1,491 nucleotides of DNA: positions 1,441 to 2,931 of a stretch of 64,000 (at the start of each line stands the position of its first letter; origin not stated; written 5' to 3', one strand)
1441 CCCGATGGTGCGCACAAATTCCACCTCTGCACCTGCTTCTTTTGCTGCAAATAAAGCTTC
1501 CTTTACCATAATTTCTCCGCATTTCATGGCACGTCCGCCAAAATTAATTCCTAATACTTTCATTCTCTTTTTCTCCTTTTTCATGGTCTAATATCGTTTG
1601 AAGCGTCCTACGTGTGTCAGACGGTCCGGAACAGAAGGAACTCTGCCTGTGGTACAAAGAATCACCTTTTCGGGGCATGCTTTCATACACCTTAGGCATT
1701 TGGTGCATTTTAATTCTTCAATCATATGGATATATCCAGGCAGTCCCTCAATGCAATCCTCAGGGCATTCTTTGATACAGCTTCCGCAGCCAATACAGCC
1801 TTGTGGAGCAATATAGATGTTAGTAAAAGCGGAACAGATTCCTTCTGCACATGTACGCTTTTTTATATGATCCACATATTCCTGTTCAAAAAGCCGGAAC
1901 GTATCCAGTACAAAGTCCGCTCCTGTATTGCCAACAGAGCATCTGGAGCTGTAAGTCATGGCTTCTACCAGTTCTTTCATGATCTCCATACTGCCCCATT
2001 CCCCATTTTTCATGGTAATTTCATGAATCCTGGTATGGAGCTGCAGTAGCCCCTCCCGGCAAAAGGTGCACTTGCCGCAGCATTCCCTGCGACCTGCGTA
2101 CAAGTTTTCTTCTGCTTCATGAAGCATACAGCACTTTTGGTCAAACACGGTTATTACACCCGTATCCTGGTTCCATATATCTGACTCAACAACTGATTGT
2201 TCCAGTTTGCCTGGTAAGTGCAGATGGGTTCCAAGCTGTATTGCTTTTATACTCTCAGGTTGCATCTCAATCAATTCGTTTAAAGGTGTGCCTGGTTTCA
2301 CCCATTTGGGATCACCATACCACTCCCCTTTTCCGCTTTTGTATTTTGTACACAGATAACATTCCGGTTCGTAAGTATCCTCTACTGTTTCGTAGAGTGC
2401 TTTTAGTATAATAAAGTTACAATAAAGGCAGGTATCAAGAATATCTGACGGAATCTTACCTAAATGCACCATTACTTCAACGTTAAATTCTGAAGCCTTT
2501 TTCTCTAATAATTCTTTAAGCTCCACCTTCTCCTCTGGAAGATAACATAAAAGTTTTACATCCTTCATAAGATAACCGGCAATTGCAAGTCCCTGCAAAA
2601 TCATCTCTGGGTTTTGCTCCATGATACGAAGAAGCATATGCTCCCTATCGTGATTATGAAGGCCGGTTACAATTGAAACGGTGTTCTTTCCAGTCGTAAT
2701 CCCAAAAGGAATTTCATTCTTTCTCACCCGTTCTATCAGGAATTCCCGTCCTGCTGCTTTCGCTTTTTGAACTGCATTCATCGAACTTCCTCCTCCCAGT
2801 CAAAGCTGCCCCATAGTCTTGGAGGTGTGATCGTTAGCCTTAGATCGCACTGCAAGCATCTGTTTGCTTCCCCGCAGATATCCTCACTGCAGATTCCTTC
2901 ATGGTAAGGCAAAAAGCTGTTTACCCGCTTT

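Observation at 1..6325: Unusual multi-flavin/Fe-S reductase operon next to the C-glycoside cassette: FAD_binding_2 reductase + NuoG-N/GltD fusion + NuoF-like protein + Isf-like FMN reductase + TIM-barrel enzyme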

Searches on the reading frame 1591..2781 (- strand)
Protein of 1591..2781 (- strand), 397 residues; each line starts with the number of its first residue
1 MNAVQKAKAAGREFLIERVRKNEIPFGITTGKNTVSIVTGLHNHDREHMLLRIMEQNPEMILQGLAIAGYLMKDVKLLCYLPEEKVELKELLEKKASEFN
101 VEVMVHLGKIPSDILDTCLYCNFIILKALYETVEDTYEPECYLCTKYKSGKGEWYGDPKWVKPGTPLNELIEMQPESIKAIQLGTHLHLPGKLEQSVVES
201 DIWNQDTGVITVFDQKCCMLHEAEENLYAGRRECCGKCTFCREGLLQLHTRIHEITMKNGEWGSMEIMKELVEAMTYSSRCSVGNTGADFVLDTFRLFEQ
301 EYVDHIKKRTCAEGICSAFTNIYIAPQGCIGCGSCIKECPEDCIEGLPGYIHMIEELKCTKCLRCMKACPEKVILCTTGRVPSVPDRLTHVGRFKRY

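Call 7: search_protein_families(library=pfam, proteins=[window:1591-2781:-], max_evalue=0.01)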
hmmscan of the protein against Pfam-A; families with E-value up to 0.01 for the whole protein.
window:1591-2781:- (397 aa): 10 families
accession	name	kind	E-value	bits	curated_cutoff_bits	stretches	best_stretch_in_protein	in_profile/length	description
PF10589.14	NADH_4Fe-4S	-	4.2e-16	59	23.5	1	231-305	11-85/85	NADH-ubiquinone oxidoreductase-F iron-sulfur binding region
PF00037.32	Fer4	-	1.2e-06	28.6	21.1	2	354-374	3-23/24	4Fe-4S binding domain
PF13237.11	Fer4_10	-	3.2e-06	27.4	25.5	2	322-370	2-53/53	4Fe-4S dicluster domain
PF13187.11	Fer4_9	-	3.9e-06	27.2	27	1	329-374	2-52/52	4Fe-4S dicluster domain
PF12797.12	Fer4_2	-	3.9e-06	26.9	24.5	2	322-341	3-22/22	4Fe-4S binding domain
PF14697.11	Fer4_21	-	4.6e-06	27.1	35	1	324-373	3-56/59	4Fe-4S dicluster domain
PF12838.12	Fer4_7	-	3.6e-05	24.6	27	1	329-372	2-51/52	4Fe-4S dicluster domain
PF12837.12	Fer4_6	-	0.00012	22.3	25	1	356-374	6-24/24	4Fe-4S binding domain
PF01512.22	Complex1_51K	-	0.0037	17.6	31.2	1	52-108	47-105/150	Nuo51 FMN-binding domain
PF12800.12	Fer4_4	-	0.0097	16.7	24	1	327-341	2-16/17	4Fe-4S binding domain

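Call 11: search_solved_structures(query=window:1591-2781:-, max_evalue=0.01)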
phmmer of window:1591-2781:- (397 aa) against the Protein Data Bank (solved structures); distinct sequences matched with E-value up to 0.01: 60.
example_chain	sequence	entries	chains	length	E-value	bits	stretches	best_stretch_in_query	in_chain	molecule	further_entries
7p5h_B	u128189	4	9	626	1.4e-31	113.2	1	207-374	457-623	Fe-hydrogenase, subunit beta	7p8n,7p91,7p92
8a6t_B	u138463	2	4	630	6.3e-29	104.5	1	207-374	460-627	Electron bifurcating hydrogenase subunit HydB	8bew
7t2r_B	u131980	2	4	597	1.1e-28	103.7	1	186-371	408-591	NiFe hydrogenase subunit B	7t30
9bov_B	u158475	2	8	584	3.2e-28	102.1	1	207-370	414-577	NADH dehydrogenase (Quinone)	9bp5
9mqx_B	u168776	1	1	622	6.2e-28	101.2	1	207-375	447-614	NADH:ubiquinone oxidoreductase, NADH-binding (51 kD) subunit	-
7q4w_B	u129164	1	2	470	1.2e-26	97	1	207-370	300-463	Iron hydrogenase HydB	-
7q4v_B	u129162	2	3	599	2.1e-26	96.1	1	207-370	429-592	Iron hydrogenase HydB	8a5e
9n5u_B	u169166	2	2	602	1.5e-23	86.8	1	206-377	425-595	NfnB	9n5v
8oh5_B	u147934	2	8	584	2.8e-23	85.9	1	189-370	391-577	NAD-reducing hydrogenase subunit HoxF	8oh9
9rkm_A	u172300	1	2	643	5.2e-12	48.7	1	274-375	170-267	[FeFe]-hydrogenase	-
30jk_A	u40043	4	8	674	5.7e-12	48.6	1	274-375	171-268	[FeFe]-hydrogenase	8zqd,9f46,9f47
7zc6_B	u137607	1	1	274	5e-09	38.9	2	327-376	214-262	RnfB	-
8ahx_B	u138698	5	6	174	2e-08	36.9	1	326-376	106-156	Ion-translocating oxidoreductase complex subunit B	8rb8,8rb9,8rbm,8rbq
8e73_V1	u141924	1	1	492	3.8e-07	32.8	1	207-308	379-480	NDUV1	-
6x89_V1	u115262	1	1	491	3.8e-07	32.7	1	207-308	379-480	NADH dehydrogenase [ubiquinone] flavoprotein 1, mitochondrial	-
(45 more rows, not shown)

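Call 17: find_homologous_proteins(query=window:1591-2781:-, max_evalue=1e-10)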
Query window:1591-2781:- (397 aa): 137 proteins with E <= 1e-10 among 2101 candidates; the best 120 are listed.
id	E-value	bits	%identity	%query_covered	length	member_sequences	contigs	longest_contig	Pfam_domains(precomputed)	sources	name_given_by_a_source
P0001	1.3e-266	902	97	100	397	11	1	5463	PF14697.12,PF10589.15,PF12797.13,PF00037.33,PF13237.12,PF13187.12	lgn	-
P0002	1.2e-240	817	87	100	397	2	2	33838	PF14697.12,PF10589.15,PF12797.13,PF00037.33,PF12838.13,PF13237.12,PF13187.12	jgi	jgi:fumarate reductase flavoprotein subunit/NADH-quinone oxidoreductase subunit F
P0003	6.8e-236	801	85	100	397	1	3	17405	PF14697.12,PF10589.15,PF12797.13,PF00037.33,PF12838.13,PF13237.12,PF13187.12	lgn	-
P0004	6.1e-222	755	79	100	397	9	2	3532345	PF14697.12,PF10589.15,PF00037.33,PF12838.13,PF13237.12,PF13187.12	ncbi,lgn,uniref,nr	uniref:NADH-ubiquinone oxidoreductase-F iron-sulfur binding region domain-containing protein n=1 Tax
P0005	2.0e-103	365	44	100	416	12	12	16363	PF10589.15,PF00037.33,PF13237.12,PF13187.12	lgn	-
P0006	3.4e-103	364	45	100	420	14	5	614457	PF10589.15,PF12797.13,PF12837.13,PF00037.33,PF12838.13,PF13237.12,PF13187.12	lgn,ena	-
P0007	7.1e-103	363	43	100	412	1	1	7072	PF10589.15,PF00037.33,PF13237.12,PF13187.12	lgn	-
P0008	2.6e-101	358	43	100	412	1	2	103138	PF10589.15,PF00037.33,PF13187.12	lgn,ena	-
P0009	4.0e-101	357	44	100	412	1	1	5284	PF14697.12,PF10589.15,PF12797.13,PF00037.33,PF12838.13,PF13237.12,PF13187.12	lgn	-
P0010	5.0e-100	354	45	100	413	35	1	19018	PF14697.12,PF10589.15,PF12797.13,PF00037.33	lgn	-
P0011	7.4e-98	346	41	100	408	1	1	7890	PF14697.12,PF10589.15,PF00037.33,PF13187.12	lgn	-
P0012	9.6e-98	346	43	100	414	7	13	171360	PF14697.12,PF10589.15,PF12837.13,PF00037.33,PF12838.13,PF13237.12,PF13187.12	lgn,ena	-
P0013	1.4e-96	342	42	100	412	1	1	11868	PF10589.15,PF12797.13,PF12837.13,PF00037.33,PF12838.13,PF25160.2,PF13237.12,PF13187.12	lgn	-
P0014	1.8e-96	342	46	91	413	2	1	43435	PF10589.15,PF12837.13,PF00037.33,PF13237.12,PF13187.12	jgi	jgi:ferredoxin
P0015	2.6e-96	341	46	90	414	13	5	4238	PF14697.12,PF10589.15,PF12797.13,PF12837.13,PF00037.33,PF12838.13,PF13237.12,PF13187.12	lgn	-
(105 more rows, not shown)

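Call 19: find_related_loci(query=A1, collection=genome_contigs, flank=10000)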
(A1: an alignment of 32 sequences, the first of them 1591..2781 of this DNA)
Query A1 (397 aa) in genome_contigs; peptide patterns used: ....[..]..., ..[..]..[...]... (x = any residue, [..] = any of these).
600 stretches matched a pattern (row limit reached: there are more); 589 encode a relative of the query (tblastn E <= 1e-3); the best 80 are kept; 80 distinct loci.
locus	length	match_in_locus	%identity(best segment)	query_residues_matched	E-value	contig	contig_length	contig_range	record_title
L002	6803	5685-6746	41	33-396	3e-89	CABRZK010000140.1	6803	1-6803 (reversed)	MAG TPA_asm: uncultured Eubacterium sp. isolate MGYG-HGUT-02070 genome assembly, contig: GUT_GENOME125804_140, whole gen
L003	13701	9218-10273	40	35-395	5e-78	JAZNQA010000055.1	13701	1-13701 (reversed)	MAG: Candidatus Enterenecus sp. isolate T1900044830_TS20190296.MAGScoT_cleanbin_000008 SGB_2889_k141_528514, whole genom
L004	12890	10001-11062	39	35-396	1e-77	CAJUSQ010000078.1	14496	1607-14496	MAG TPA_asm: uncultured Lachnospiraceae bacterium isolate MGBC165061 genome assembly, contig: MGBC165061.78, whole genom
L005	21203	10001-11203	35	1-396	9e-77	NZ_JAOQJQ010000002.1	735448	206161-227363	Brotonthovivens ammoniilytica strain Sanger_109 .14207_7_10.2, whole genome shotgun sequence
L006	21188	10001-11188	35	1-396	9e-77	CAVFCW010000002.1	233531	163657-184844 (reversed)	uncultured Prevotella sp. isolate H07607-L1_cleanbin_000001 genome assembly, contig: Spades_H07607-L1_contig_2, whole ge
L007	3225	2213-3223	39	35-379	1e-76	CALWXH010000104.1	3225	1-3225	MAG: uncultured Oscillospiraceae bacterium isolate BRZ_EG__bin99 genome assembly, contig: BRZ_EG__NODE_38617_length_3225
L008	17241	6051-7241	37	1-395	9e-75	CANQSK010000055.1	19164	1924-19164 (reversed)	MAG: uncultured Lachnospiraceae bacterium isolate Lapin-032__bin5 genome assembly, contig: Lapin-032__NODE_4302_length_1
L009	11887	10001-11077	36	30-395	5e-72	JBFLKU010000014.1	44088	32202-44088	MAG: Eubacteriales bacterium isolate RS1.bin4 k97_388541, whole genome shotgun sequence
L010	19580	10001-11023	37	35-392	1e-70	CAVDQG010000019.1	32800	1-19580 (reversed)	Bacteroides uniformis isolate H07615-L1_cleanbin_000011 genome assembly, contig: Spades_H07615-L1_contig_834, whole geno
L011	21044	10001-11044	36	35-396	2e-70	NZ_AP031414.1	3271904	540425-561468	Mediterraneibacter glycyrrhizinilyticus strain f23 chromosome, complete genome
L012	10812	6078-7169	36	16-393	1e-63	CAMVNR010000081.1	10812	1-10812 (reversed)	MAG TPA_asm: uncultured Lachnospiraceae bacterium isolate SRR8387716_bin.58_metaWRAP_v1.3_MAG genome assembly, contig: E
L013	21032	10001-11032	33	36-395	2e-62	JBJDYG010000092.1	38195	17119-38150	MAG: Faecousia sp. isolate LOHA32_bin.039 NODE_506_length_38195_cov_39.978238, whole genome shotgun sequence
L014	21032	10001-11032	34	37-397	6e-61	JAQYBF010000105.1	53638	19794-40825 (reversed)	MAG: Lachnospiraceae bacterium isolate SUG1708 k141_99812, whole genome shotgun sequence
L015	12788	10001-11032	33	37-397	2e-60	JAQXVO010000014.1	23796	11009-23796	MAG: Lachnospiraceae bacterium isolate SUG1562 k141_101747, whole genome shotgun sequence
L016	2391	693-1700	34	45-395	3e-61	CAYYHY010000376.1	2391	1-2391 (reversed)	MAG TPA_asm: uncultured Oscillospiraceae bacterium isolate SRP314395_co1_33 genome assembly, contig: NODE_35709_length_2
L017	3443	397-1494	33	15-393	3e-60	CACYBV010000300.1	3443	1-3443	MAG: uncultured Clostridiales bacterium isolate RUG11805 genome assembly, contig: RUG11805_asm_300, whole genome shotgun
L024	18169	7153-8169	27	36-387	3e-40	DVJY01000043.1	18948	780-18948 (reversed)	MAG TPA_asm: Candidatus Scybalocola faecipullorum isolate CHK194-7924 CHK194__C146054_L18948_ERR3414589, whole genome sh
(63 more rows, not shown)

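Call 42: search_protein_families(library=pfam, proteins=[L005:6149-7786:-, L005:4604-5884:+, L005:2868-4484:+, L005:12901-13371:+, L005:13696-14346:+, L004:6025-7536:-, L004:1083-4367:+, L004:4452-4985:+, L003:5251-6792:-, L003:4330-5211:+], max_evalue=0.00001)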
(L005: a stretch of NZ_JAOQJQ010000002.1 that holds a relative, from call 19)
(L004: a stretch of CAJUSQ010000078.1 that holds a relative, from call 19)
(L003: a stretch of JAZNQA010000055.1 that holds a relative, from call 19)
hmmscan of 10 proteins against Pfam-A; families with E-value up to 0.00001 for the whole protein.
L005:6149-7786:- (546 aa): 2 families
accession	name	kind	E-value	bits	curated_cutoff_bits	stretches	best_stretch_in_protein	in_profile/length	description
PF13556.12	HTH_30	-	3e-17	62.6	27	1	484-540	3-59/59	PucR C-terminal helix-turn-helix domain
PF17853.6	GGDEF_2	-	1.8e-06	28.6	24.5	1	314-430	4-116/116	GGDEF-like domain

L005:4604-5884:+ (427 aa): 2 families
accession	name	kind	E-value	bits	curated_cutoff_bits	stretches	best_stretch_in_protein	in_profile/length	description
PF13685.12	Fe-ADH_2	-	3.5e-25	89.2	28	1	27-177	2-149/149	Iron-containing alcohol dehydrogenase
PF00465.25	Fe-ADH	-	2.1e-07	31.1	31.3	1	24-169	3-167/168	Iron-containing alcohol dehydrogenase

L005:2868-4484:+ (539 aa): 2 families
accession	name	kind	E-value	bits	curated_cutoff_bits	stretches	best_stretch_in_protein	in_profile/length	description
PF13514.12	AAA_27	-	3.5e-14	53.3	22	1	7-209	1-187/206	AAA domain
PF13476.12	AAA_23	-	8.9e-12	46.5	27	1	11-245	1-199/201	AAA domain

L005:12901-13371:+ (157 aa): 1 family
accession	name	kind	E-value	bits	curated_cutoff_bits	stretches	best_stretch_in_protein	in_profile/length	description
PF02082.26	Rrf2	-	3.8e-39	134.3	30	1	13-142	2-131/132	Iron-dependent Transcriptional regulator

L005:13696-14346:+ (217 aa): 1 family
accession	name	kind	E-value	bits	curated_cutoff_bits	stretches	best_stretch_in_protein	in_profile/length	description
PF01257.25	2Fe-2S_thioredx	-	4.6e-23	82.1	24.8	1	80-211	10-142/145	Thioredoxin-like [2Fe-2S] ferredoxin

L004:6025-7536:- (504 aa): 2 families
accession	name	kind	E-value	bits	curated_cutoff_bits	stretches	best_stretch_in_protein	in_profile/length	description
PF13556.12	HTH_30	-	1.6e-18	66.7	27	1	443-498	3-58/59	PucR C-terminal helix-turn-helix domain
PF17853.6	GGDEF_2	-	1.8e-06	28.6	24.5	1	270-389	2-116/116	GGDEF-like domain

L004:1083-4367:+ (1095 aa): 11 families
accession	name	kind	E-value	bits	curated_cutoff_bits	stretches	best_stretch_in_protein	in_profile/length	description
PF25596.1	CPSase_L_D1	-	3e-100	330.7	27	2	573-684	2-117/118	Carbamoyl phosphate synthase preATP-grasp domain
PF02786.22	CPSase_L_D2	-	1.4e-97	325.8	19.8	2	149-353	1-209/211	Carbamoyl-phosphate synthase L chain, ATP binding domain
PF02222.28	ATP-grasp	-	1.8e-22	80.3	27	2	695-860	2-163/179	ATP-grasp domain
PF02787.25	CPSase_L_D3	-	1.2e-21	76.9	26.6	1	444-522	2-79/80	Carbamoyl-phosphate synthetase large chain, oligomerisation domain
PF02142.27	MGS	-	5.5e-20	71.7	24.1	1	973-1059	1-94/94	MGS-like domain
PF07478.18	Dala_Dala_lig_C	-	2.4e-15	57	24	2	174-322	26-174/204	D-ala D-ala ligase C-terminus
PF13549.11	ATP-grasp_5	-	5.1e-11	42.8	27.6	0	151-190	13-52/221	ATP-grasp domain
PF15632.11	ATPgrasp_Ter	-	4.2e-10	39.9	29.1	0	822-885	48-110/131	ATP-grasp in the biosynthetic pathway with Ter operon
PF01071.24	GARS_A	-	3.4e-09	37.2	27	0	692-859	6-188/194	Phosphoribosylglycinamide synthetase, ATP-grasp (A) domain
PF02655.19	ATP-grasp_3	-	2.4e-08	34.6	23.2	0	181-324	28-157/160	ATP-grasp domain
PF08442.15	ATP-grasp_2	-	4.6e-07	30.1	29.5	0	693-738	8-54/202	ATP-grasp domain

L004:4452-4985:+ (178 aa): 3 families
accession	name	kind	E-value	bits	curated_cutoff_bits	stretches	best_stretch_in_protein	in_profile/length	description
PF02915.23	Rubrerythrin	-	4.9e-27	95.4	22.8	1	11-126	1-137/137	Rubrerythrin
PF21349.2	RUBY_RBDX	-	1.5e-14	53.5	26.5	1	143-172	1-30/30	Rubrerythrin, rubredoxin-like domain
PF00210.30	Ferritin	-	8.4e-08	32.7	24.5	1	11-99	2-92/142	Ferritin-like domain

L003:5251-6792:- (514 aa): 2 families
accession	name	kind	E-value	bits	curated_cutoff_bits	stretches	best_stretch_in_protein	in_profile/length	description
PF13556.12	HTH_30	-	1e-17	64.1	27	1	451-508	2-59/59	PucR C-terminal helix-turn-helix domain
PF17853.6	GGDEF_2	-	3.8e-07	30.8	24.5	0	287-398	8-116/116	GGDEF-like domain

L003:4330-5211:+ (294 aa): 0 families

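Call 49: search_protein_families(library=pfam, proteins=[L024:10306-11112:+, L024:11166-12089:+, L024:12394-13608:+, L024:13885-15558:+, L024:15852-17009:+, L024:17411-18169:+, L024:4060-4725:-, L024:1320-2477:-, L024:2898-3419:+, L024:7012-9798:+], max_evalue=0.0001)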
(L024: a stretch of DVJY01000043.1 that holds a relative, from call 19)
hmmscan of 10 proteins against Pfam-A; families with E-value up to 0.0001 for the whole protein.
L024:10306-11112:+ (269 aa): 1 family
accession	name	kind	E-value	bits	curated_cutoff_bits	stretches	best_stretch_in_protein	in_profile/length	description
PF18089.7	DAPG_hydrolase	-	3.1e-72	243.2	22.7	1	53-262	4-222/223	DAPG hydrolase PhiG domain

L024:11166-12089:+ (308 aa): 3 families
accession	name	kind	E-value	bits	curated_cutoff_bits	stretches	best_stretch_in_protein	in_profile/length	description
PF20240.3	DUF6597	-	1.5e-11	44.7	27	1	55-134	13-100/103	Domain of unknown function (DUF6597)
PF12833.13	HTH_18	-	2.5e-10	40.9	33.6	1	208-291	3-79/80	Helix-turn-helix domain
PF00165.29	HTH_AraC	-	2e-08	34.6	26.6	1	255-289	7-40/42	Bacterial regulatory helix-turn-helix proteins, AraC family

L024:12394-13608:+ (405 aa): 1 family
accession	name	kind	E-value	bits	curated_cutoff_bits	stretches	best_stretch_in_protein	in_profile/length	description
PF02423.21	OCD_Mu_crystall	-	2.2e-70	237.6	24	1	54-390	9-313/314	Ornithine cyclodeaminase/mu-crystallin family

L024:13885-15558:+ (558 aa): 11 families
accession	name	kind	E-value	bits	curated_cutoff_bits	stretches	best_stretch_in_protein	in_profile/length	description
PF07992.20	Pyr_redox_2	-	1.7e-36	126.6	26.1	1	32-335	1-291/291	Pyridine nucleotide-disulphide oxidoreductase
PF13738.12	Pyr_redox_3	-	3.1e-12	46.8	30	1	103-320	94-305/305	Pyridine nucleotide-disulphide oxidoreductase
PF01266.30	DAO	-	2.4e-10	40.9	27.9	1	33-69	1-38/353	FAD dependent oxidoreductase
PF13450.12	NAD_binding_8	-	3.7e-10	40.4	21.9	1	36-73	1-38/68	NAD(P)-binding Rossmann-like domain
PF03486.20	HI0933_like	-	1.1e-09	38.6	50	1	33-69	2-38/244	HI0933-like protein Rossmann domain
PF12831.13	FAD_oxidored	-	1.2e-09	38.5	27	1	33-100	1-68/416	FAD dependent oxidoreductase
PF00070.33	Pyr_redox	-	1.2e-08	35.8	22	0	34-78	2-46/82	Pyridine nucleotide-disulphide oxidoreductase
PF00890.30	FAD_binding_2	-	5.2e-08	32.9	20.4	1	33-70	1-38/414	FAD binding domain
PF01946.23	Thi4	-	3.3e-07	30.2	26.2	1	25-69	11-56/235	Thi4 family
PF12838.12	Fer4_7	-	3.8e-07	30.9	27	0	459-487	1-29/52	4Fe-4S dicluster domain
PF01134.28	GIDA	-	8e-06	25.6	22.1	1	33-63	1-31/391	Glucose inhibited division protein A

L024:15852-17009:+ (386 aa): 9 families
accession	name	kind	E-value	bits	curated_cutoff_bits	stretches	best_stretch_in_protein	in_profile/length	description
PF01266.30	DAO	-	5e-73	247.1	27.9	1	14-361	1-353/353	FAD dependent oxidoreductase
PF07992.20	Pyr_redox_2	-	3.3e-10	40.3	26.1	0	13-48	143-178/291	Pyridine nucleotide-disulphide oxidoreductase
PF13450.12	NAD_binding_8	-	9.5e-08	32.7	21.9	1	17-55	1-40/68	NAD(P)-binding Rossmann-like domain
PF00070.33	Pyr_redox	-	6.1e-07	30.3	22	0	15-48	2-35/82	Pyridine nucleotide-disulphide oxidoreductase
PF03486.20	HI0933_like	-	8e-07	29.2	50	0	14-49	2-37/244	HI0933-like protein Rossmann domain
PF00890.30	FAD_binding_2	-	2.1e-06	27.6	20.4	1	14-57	1-43/414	FAD binding domain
PF13738.12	Pyr_redox_3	-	2.2e-06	27.6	30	0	165-213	86-134/305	Pyridine nucleotide-disulphide oxidoreductase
PF12831.13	FAD_oxidored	-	8.5e-06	25.7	27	1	14-197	1-126/416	FAD dependent oxidoreductase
PF01946.23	Thi4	-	5.9e-05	22.9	26.2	1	12-57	17-61/235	Thi4 family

L024:17411-18169:+ (253 aa): 2 families
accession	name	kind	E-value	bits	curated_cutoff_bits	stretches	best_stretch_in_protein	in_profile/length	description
PF13520.12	AA_permease_2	-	4.9e-17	62.4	27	1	8-242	1-240/427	Amino acid permease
PF00324.27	AA_permease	-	1.1e-16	61.1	24.6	1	14-250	3-254/470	Amino acid permease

L024:4060-4725:- (222 aa): 1 family
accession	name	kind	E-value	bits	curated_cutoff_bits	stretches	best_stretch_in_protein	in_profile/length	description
PF14278.11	TetR_C_8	-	5.3e-07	30.1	26.1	1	108-203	6-101/103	Transcriptional regulator C-terminal region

L024:1320-2477:- (386 aa): 1 family
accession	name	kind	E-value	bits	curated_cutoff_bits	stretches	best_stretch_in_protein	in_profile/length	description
PF02275.23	CBAH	-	4.3e-100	335.9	20.4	1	63-373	1-316/316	Linear amide C-N hydrolases, choloylglycine hydrolase family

L024:2898-3419:+ (174 aa): 2 families
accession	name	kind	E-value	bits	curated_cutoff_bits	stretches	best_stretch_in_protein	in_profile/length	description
PF12682.12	Flavodoxin_4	-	4.8e-26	91.5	24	1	26-169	10-154/155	Flavodoxin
PF03358.20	FMN_red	-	5.5e-06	26.5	24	1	25-141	12-133/152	NADPH-dependent FMN reductase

L024:7012-9798:+ (929 aa): 10 families
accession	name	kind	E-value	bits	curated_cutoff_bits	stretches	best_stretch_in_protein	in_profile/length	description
PF00890.30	FAD_binding_2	-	1.2e-49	170.1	20.4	1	450-896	1-406/414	FAD binding domain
PF10589.14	NADH_4Fe-4S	-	1.4e-19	70.2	23.5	1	220-304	1-85/85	NADH-ubiquinone oxidoreductase-F iron-sulfur binding region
PF12831.13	FAD_oxidored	-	1.1e-12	48.5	27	1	450-639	1-145/416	FAD dependent oxidoreductase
PF03486.20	HI0933_like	-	2.3e-09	37.5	50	1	450-886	2-217/244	HI0933-like protein Rossmann domain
PF07992.20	Pyr_redox_2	-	1.8e-07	31.3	26.1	0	547-657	153-252/291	Pyridine nucleotide-disulphide oxidoreductase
PF01946.23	Thi4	-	2.4e-06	27.4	26.2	1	442-490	11-60/235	Thi4 family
PF13237.11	Fer4_10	-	4.7e-06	26.9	25.5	1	321-368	2-52/53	4Fe-4S dicluster domain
PF12797.12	Fer4_2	-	8.4e-06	25.9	24.5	0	320-340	2-22/22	4Fe-4S binding domain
PF12838.12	Fer4_7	-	5.8e-05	23.9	27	1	328-372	2-52/52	4Fe-4S dicluster domain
PF12837.12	Fer4_6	-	8.2e-05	22.8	25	0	321-343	2-24/24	4Fe-4S binding domain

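Call 66: search_protein_families(library=ncbifam, proteins=[window:1591-2781:-], max_evalue=0.00001)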
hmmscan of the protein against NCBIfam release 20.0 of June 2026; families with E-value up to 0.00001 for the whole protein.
window:1591-2781:- (397 aa): 8 families
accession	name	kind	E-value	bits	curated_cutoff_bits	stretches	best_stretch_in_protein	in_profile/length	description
TIGR01959.1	nuoF_fam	equivalog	3.5e-15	55.3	558.65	1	206-306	310-410/410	NADH-quinone oxidoreductase subunit NuoF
TIGR01944.1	rnfB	subfamily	3.7e-10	39.7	68.7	1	318-375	104-161/190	RnfABCDGE type electron transport complex subunit B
NF038196.1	ferrodoxin_EFR1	subfamily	9.7e-08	32.3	75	1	319-375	177-230/242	EFR1 family ferrodoxin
NF003475.0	PRK05113.1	equivalog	1.6e-07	31.4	203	1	322-374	108-160/190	electron transport complex subunit RsxB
NF006446.0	PRK08764.1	equivalog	6.5e-07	29.3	220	1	322-374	81-133/139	Rnf electron transport complex subunit RnfB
NF005415.0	PRK06991.1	equivalog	9e-07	28.8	281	1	322-374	80-132/284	electron transport complex subunit RsxB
NF005505.0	PRK07118.1-4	equivalog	9.8e-07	28.5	378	1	325-374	214-262/265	Fe-S cluster domain-containing protein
NF058577.1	FdxA_fam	equivalog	6.5e-06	26.2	65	1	326-371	6-50/52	4Fe-4S ferredoxin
